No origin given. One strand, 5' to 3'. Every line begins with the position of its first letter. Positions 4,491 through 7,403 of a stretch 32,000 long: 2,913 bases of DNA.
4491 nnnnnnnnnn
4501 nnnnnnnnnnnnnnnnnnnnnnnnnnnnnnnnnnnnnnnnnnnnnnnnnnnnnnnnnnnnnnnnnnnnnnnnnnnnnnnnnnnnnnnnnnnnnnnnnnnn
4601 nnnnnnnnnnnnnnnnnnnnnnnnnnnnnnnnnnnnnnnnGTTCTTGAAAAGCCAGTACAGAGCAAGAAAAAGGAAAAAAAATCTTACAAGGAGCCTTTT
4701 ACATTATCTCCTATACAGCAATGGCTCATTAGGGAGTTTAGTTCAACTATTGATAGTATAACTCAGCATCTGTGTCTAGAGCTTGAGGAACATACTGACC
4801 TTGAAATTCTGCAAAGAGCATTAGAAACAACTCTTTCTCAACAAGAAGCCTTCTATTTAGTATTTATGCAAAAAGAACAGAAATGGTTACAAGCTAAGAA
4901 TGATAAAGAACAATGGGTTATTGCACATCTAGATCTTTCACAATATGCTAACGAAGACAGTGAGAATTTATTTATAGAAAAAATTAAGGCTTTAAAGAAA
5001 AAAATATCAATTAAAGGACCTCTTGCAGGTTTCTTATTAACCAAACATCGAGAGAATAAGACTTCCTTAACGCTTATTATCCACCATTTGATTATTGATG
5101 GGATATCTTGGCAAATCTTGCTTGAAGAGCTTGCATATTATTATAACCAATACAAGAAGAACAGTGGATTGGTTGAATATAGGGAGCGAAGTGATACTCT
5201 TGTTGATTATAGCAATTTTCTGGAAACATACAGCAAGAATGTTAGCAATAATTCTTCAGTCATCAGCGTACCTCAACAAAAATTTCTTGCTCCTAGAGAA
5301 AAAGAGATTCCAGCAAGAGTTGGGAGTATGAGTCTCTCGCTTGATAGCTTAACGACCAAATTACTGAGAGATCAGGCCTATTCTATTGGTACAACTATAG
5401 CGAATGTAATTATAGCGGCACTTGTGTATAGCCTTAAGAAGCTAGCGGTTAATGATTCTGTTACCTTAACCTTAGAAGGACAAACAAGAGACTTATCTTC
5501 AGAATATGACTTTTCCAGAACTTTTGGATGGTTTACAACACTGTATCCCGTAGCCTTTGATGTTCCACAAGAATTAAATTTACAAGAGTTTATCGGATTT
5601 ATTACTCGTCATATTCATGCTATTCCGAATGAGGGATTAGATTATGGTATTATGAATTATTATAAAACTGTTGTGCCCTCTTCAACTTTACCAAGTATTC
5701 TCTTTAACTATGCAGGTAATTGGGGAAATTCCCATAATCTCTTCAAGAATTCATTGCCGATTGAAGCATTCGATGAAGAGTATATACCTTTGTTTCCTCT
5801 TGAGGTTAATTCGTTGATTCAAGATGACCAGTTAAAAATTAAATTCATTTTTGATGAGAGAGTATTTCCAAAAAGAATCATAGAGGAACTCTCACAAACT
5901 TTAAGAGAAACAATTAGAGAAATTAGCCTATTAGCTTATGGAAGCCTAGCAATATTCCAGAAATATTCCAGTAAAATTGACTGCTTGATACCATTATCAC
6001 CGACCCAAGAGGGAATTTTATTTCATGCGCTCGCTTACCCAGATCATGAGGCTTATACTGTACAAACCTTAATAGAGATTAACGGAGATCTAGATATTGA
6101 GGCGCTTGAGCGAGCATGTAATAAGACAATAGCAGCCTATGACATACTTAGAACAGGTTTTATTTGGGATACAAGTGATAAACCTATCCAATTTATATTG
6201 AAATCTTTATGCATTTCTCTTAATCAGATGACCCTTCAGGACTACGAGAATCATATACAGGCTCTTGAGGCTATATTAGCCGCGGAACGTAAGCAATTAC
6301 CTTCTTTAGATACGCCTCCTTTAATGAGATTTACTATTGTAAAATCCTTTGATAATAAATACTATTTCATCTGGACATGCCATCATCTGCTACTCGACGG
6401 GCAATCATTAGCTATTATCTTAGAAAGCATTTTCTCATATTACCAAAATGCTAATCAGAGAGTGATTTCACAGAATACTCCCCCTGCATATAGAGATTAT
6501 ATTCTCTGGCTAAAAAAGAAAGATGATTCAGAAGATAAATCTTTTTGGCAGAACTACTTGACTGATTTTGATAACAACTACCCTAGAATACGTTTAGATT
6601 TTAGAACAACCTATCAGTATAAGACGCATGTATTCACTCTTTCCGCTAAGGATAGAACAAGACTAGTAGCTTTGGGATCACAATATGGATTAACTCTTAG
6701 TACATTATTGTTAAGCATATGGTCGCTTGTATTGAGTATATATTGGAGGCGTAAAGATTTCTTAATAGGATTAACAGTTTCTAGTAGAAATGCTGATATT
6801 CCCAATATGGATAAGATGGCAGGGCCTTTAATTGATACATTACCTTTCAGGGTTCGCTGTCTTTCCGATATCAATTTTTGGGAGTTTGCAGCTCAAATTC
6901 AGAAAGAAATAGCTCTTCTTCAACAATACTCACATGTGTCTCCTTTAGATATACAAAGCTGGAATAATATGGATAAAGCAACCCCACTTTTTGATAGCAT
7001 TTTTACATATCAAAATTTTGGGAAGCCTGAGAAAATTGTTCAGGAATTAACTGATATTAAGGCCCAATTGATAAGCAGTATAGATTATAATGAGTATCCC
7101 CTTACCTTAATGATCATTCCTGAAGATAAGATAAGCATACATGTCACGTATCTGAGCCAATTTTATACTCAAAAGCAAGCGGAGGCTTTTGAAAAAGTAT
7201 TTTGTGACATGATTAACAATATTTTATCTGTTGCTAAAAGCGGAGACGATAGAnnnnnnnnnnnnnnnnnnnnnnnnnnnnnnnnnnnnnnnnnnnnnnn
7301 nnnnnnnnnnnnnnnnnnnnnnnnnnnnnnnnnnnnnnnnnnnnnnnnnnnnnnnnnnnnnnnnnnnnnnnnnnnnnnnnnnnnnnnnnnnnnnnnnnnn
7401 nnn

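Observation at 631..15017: Locus 1 is a recombination mosaic: identical A-domain scaffolds wrapped around different specificity cores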

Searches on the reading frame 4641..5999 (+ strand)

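Call 50: search_protein_families(library=ncbifam, proteins=[window:4641-5999:+], max_evalue=0.001)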
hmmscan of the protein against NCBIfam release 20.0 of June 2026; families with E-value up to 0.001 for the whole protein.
window:4641-5999:+ (453 aa): 3 families
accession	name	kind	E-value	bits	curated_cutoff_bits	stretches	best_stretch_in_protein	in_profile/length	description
NF004282.0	PRK05691.1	subfamily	2.7e-42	143.1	4090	1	10-426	2782-3215/4334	non-ribosomal peptide synthase/polyketide synthase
TIGR01720.1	NRPS-para261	subfamily_domain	1.9e-11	44.1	74.2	1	321-428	9-125/155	non-ribosomal peptide synthase domain TIGR01720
NF038078.1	NRPS_MxcG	equivalog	6.5e-07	27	2300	1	28-283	15-273/1442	myxochelin non-ribosomal peptide synthetase MxcG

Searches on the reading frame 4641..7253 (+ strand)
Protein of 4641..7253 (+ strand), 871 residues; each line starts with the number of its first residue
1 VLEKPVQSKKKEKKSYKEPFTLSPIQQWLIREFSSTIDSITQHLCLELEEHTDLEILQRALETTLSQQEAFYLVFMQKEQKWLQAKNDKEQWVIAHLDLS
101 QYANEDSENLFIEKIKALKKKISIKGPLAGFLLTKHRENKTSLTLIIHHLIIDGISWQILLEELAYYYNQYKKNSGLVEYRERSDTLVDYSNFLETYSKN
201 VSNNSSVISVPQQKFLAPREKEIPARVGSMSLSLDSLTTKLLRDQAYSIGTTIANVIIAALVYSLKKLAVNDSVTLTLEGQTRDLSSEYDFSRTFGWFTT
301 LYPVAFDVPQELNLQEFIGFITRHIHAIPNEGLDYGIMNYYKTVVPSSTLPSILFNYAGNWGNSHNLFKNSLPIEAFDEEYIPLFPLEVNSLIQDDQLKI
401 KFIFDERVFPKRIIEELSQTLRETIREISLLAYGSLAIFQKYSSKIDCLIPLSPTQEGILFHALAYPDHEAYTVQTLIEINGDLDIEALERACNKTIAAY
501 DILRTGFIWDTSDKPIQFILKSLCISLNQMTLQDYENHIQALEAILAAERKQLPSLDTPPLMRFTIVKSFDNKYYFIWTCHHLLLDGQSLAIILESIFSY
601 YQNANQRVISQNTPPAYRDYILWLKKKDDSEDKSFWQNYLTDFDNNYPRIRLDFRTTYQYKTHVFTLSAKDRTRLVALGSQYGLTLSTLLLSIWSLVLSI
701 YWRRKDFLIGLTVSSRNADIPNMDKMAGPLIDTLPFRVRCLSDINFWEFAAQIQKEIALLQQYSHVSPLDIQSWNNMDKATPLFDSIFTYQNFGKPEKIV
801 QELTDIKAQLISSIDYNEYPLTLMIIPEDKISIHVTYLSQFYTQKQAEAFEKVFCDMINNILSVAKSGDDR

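Call 17: find_related_loci(query=window:4641-7253:+, collection=genome_contigs, flank=10000)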
Query window:4641-7253:+ (871 aa) in genome_contigs; peptide patterns used: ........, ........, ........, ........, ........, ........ (x = any residue, [..] = any of these).
30 stretches matched a pattern, but none encodes a relative of the query by tblastn (E <= 1e-3).

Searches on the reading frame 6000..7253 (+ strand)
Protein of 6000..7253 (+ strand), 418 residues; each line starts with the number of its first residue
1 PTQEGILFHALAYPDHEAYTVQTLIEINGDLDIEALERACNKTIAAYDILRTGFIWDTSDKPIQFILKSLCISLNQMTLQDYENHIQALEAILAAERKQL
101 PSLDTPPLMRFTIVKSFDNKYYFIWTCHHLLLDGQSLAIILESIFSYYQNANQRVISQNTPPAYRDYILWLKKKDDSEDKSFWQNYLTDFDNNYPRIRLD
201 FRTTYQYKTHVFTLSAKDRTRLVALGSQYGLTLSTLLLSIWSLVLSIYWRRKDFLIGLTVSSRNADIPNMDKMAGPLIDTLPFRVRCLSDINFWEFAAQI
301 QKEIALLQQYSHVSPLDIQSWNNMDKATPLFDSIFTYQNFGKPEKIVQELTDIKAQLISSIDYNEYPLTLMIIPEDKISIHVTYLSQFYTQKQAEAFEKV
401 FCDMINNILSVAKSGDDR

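Call 50: search_protein_families(library=ncbifam, proteins=[window:6000-7253:+], max_evalue=0.001)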
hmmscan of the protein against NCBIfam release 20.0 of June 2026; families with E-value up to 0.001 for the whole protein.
window:6000-7253:+ (418 aa): 6 families
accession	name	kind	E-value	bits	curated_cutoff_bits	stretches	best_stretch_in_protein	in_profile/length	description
NF004282.0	PRK05691.1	subfamily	4.5e-53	178.9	4090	1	1-397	3262-3672/4334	non-ribosomal peptide synthase/polyketide synthase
NF047350.1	aureusi_NRPS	equivalog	8.9e-24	82.5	2500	1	14-410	1012-1399/2373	aureusimine non-ribosomal peptide synthetase AusA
NF041803.1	NRPS_SolG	exception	4.3e-18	64.3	2200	1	1-353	116-467/1163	solanimycin non-ribosomal peptide synthetase SolG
NF038078.1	NRPS_MxcG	equivalog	6.2e-12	43.6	2300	1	14-305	22-313/1442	myxochelin non-ribosomal peptide synthetase MxcG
NF007605.2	PRK10252.1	equivalog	1.3e-10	39.4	2400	1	17-190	24-203/1292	enterobactin non-ribosomal peptide synthetase EntF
NF006787.0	PRK09294.1-1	subfamily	0.00031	19.7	396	0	15-58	19-59/420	acyltransferase PapA5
